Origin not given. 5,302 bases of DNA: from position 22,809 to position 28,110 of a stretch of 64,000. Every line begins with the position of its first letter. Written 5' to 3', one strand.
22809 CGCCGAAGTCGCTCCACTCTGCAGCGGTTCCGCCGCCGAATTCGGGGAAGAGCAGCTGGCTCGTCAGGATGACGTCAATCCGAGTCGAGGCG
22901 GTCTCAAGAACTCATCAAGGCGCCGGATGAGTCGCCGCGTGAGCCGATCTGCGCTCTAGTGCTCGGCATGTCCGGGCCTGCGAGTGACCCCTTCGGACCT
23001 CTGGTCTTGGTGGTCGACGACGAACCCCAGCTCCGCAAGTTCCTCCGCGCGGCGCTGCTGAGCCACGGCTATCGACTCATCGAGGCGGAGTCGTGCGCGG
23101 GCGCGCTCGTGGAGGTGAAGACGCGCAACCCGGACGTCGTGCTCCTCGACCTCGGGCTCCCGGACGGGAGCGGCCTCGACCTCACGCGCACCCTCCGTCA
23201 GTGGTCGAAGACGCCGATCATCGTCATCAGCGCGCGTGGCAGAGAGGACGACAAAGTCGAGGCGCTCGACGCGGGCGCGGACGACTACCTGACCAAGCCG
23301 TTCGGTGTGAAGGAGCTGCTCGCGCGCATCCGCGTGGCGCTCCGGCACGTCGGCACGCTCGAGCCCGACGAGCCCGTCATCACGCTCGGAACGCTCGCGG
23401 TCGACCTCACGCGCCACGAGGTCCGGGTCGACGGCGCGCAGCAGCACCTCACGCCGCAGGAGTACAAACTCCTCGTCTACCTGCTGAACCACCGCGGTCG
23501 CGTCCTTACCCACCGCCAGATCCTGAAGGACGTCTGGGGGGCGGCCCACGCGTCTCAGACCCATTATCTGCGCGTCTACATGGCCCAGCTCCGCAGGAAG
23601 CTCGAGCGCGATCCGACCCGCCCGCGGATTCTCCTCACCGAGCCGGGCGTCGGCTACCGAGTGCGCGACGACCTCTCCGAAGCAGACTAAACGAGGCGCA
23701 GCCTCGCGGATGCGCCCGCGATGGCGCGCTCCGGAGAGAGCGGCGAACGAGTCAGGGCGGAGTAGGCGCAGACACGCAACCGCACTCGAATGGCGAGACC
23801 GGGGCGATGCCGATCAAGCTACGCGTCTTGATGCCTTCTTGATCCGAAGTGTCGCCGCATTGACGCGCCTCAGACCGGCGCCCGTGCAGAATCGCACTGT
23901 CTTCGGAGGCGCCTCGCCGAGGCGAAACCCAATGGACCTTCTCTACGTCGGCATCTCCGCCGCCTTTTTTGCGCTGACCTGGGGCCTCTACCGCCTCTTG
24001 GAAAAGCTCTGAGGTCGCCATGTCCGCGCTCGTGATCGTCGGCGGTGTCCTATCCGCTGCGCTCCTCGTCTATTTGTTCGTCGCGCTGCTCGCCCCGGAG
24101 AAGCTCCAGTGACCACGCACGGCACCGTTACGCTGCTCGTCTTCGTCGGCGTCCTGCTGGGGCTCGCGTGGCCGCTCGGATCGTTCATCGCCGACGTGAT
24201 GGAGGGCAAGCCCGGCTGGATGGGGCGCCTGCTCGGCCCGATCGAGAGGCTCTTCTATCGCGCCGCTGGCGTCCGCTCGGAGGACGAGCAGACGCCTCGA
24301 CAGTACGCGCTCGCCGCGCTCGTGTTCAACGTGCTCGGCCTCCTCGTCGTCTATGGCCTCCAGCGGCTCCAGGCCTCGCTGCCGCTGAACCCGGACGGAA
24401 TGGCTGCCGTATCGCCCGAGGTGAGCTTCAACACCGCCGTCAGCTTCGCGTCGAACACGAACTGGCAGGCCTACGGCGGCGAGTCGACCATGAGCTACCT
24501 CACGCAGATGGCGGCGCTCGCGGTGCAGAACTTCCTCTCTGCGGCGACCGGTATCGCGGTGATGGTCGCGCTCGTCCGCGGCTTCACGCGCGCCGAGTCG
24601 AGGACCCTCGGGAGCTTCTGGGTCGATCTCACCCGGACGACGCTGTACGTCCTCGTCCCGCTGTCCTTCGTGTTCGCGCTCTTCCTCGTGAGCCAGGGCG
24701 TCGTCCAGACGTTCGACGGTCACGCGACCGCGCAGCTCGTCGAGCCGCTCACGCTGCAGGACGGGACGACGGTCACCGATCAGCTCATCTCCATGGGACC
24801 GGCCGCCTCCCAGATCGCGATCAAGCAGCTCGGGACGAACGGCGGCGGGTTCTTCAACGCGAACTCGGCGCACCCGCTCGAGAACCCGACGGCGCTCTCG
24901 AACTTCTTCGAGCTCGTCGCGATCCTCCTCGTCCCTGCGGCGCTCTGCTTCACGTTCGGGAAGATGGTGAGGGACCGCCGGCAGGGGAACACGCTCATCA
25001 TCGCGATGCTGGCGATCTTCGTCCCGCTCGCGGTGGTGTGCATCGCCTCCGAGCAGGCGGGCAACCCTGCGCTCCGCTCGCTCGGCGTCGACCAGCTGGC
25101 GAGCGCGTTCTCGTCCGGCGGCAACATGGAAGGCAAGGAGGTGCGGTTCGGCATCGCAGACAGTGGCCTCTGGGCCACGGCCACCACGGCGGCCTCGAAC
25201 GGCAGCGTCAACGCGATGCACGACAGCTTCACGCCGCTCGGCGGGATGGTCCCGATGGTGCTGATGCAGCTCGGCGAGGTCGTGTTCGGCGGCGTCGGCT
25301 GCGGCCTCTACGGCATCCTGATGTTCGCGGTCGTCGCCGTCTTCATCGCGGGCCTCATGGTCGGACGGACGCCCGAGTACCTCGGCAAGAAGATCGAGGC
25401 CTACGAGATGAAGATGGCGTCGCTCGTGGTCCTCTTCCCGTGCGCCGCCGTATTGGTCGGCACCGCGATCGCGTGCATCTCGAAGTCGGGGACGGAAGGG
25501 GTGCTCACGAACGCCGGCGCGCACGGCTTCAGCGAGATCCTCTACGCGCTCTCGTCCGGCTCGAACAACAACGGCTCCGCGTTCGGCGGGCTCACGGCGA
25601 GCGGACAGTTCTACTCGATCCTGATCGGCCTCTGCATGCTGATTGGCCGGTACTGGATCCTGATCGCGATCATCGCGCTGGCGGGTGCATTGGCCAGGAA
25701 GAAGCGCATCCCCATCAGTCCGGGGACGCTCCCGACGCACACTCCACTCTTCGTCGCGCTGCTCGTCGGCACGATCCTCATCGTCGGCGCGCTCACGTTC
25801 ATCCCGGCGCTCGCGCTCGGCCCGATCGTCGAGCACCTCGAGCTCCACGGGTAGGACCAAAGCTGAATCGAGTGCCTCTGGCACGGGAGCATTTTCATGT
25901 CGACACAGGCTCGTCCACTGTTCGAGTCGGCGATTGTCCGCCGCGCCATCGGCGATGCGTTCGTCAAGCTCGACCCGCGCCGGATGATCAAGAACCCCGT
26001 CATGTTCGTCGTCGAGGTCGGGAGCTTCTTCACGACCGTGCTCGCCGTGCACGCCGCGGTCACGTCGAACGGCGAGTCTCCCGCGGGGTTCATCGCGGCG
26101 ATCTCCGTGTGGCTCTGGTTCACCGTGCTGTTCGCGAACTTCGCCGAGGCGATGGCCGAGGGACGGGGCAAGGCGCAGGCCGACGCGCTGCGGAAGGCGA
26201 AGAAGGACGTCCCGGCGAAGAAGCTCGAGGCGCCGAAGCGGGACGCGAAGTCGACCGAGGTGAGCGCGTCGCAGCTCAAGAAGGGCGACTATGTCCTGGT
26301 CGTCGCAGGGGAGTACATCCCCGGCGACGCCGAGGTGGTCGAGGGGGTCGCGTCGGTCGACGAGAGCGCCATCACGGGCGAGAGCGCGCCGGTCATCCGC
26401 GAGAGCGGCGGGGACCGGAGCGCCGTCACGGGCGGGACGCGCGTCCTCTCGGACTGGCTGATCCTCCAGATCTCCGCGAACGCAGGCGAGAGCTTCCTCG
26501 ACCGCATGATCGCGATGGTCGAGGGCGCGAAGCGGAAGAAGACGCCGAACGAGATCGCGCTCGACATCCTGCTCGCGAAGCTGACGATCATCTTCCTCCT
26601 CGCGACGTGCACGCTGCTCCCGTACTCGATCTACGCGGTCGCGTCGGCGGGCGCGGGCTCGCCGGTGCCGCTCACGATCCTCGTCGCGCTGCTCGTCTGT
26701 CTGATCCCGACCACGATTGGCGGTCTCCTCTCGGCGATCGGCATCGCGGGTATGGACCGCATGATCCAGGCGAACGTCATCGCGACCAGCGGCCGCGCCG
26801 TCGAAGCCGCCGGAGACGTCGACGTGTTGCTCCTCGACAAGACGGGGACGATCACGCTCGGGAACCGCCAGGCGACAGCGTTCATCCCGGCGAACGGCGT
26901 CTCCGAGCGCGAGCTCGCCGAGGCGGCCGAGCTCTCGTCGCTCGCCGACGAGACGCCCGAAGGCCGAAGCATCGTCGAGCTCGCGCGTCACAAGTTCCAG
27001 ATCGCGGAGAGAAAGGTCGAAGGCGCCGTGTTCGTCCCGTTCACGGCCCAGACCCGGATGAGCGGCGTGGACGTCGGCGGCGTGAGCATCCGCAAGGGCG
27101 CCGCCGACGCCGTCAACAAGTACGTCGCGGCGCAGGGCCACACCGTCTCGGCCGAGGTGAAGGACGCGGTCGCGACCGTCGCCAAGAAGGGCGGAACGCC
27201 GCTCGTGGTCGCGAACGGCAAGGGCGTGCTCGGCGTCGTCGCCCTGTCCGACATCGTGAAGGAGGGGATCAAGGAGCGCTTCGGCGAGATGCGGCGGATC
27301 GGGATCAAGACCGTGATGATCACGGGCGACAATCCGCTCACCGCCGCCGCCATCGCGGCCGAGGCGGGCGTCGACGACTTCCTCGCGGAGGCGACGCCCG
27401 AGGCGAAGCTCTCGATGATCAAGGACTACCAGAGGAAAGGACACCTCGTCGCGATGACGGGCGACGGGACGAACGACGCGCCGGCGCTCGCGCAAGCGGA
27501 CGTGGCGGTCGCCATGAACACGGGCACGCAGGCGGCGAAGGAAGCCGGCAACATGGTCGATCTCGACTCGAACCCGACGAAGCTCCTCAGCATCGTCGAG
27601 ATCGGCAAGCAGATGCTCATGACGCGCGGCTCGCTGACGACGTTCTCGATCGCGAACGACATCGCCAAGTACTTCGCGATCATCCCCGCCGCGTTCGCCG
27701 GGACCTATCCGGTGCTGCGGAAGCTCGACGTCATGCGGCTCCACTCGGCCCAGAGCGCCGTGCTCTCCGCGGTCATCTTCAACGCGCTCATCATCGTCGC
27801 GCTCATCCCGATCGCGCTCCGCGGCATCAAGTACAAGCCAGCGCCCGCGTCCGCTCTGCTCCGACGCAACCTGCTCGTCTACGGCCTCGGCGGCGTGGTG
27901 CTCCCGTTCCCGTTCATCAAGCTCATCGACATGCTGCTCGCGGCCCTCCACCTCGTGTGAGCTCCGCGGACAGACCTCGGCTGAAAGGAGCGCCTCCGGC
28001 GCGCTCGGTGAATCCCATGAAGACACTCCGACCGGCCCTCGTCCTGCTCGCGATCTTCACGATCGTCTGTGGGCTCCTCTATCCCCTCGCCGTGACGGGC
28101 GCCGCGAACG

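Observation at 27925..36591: Segmental duplication of kdpB-tail/kdpC/kdpD with a porin gene between the copies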

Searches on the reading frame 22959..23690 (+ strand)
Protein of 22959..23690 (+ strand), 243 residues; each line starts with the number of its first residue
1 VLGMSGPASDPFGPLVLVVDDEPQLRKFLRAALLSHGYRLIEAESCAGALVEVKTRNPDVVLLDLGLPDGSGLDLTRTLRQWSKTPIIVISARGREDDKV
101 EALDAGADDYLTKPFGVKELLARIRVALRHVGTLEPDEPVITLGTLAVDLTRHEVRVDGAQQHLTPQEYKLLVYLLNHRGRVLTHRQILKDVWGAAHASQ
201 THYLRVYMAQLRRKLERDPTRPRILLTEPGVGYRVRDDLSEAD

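Call 19: search_protein_families(library=pfam, proteins=[window:22959-23690:+], max_evalue=0.001)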
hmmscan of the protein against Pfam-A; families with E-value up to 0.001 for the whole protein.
window:22959-23690:+ (243 aa): 2 families
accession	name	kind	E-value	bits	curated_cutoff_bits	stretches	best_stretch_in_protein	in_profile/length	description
PF00072.30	Response_reg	-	2.6e-30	105.3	30.2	1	16-125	1-111/111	Response regulator receiver domain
PF00486.34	Trans_reg_C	-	9e-23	80.6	26.2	1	161-234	3-76/77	Transcriptional regulatory protein, C terminal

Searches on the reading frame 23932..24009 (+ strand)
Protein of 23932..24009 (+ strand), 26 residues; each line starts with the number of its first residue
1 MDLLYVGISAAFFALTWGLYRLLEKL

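Call 48: search_protein_families(library=ncbifam, proteins=[window:23932-24009:+], max_evalue=1)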
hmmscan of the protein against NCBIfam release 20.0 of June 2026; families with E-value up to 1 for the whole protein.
seq(26 aa): 0 families

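Call 49: search_protein_families(library=pfam, proteins=[window:23932-24009:+], max_evalue=1)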
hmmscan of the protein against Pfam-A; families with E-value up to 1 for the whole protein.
seq(26 aa): 0 families

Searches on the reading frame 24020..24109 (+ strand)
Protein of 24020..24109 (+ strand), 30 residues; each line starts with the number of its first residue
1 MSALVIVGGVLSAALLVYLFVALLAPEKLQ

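Call 48: search_protein_families(library=ncbifam, proteins=[window:24020-24109:+], max_evalue=1)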
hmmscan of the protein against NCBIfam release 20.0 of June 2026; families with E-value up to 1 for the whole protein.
seq(30 aa): 3 families
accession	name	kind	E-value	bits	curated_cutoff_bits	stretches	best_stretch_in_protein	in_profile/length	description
TIGR02115.1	potass_kdpF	equivalog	8.5e-09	35.1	26.85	1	6-28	1-23/24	K(+)-transporting ATPase subunit F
NF011342.0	PRK14759.1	equivalog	0.0016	18.6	53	1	8-28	8-28/29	K(+)-transporting ATPase subunit F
NF011326.0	PRK14740.1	equivalog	0.036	13.8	57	1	11-24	11-24/29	K(+)-transporting ATPase subunit F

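Call 49: search_protein_families(library=pfam, proteins=[window:24020-24109:+], max_evalue=1)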
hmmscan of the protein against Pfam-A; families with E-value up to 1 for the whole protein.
seq(30 aa): 2 families
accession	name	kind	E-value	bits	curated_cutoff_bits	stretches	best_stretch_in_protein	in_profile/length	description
PF09604.15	Potass_KdpF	-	1.7e-09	37.8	21.2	1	6-28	1-23/24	F subunit of K+-transporting ATPase (Potass_KdpF)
PF15677.10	CEND1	-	0.11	13.5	27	1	1-28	116-143/143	Cell cycle exit and neuronal differentiation protein 1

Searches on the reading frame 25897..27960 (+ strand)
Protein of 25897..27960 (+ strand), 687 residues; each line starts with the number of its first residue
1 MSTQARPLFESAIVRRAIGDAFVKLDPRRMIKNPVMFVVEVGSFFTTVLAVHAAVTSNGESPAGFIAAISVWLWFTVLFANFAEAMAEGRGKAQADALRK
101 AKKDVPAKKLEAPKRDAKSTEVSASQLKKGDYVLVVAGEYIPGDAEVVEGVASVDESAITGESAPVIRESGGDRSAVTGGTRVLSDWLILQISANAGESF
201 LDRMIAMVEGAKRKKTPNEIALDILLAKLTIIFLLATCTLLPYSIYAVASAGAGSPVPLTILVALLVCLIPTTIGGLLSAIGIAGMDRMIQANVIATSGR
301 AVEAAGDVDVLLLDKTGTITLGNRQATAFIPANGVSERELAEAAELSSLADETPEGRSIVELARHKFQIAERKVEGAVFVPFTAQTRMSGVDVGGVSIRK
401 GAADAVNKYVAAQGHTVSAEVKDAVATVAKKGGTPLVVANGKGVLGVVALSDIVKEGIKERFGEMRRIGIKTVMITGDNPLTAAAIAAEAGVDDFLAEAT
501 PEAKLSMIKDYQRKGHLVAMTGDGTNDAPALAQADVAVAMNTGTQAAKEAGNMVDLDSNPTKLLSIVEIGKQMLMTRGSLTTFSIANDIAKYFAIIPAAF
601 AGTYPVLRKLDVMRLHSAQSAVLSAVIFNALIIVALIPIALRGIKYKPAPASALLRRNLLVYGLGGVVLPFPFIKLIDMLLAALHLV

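Call 21: list_cluster_members(proteins=[window:25897-27960:+, window:28017-28664:+, window:31534-32889:+, window:33131-33844:+, window:22959-23690:+, window:24109-25854:+, window:38970-40361:+])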
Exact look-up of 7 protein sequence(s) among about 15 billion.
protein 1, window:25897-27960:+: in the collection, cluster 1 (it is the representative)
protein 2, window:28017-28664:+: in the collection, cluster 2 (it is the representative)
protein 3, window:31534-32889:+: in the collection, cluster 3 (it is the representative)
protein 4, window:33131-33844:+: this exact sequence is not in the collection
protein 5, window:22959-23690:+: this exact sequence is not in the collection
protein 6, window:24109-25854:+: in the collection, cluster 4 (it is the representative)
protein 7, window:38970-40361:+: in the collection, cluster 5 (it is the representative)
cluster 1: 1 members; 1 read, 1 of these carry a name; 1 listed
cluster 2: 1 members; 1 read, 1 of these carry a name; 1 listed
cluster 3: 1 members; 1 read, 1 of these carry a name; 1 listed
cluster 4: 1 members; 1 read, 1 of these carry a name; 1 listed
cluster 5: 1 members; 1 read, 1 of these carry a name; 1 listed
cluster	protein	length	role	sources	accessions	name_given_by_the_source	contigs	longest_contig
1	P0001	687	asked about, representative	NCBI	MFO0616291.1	MAG: potassium-transporting ATPase subunit KdpB [Polyangiaceae bacterium]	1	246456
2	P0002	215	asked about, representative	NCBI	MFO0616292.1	MAG: potassium-transporting ATPase subunit KdpC [Polyangiaceae bacterium]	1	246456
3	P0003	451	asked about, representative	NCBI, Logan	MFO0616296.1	MAG: outer membrane beta-barrel protein [Polyangiaceae bacterium]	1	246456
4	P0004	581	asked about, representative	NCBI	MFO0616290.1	MAG: potassium-transporting ATPase subunit KdpA [Polyangiaceae bacterium]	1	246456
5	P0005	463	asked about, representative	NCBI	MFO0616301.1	MAG: MFS transporter [Polyangiaceae bacterium]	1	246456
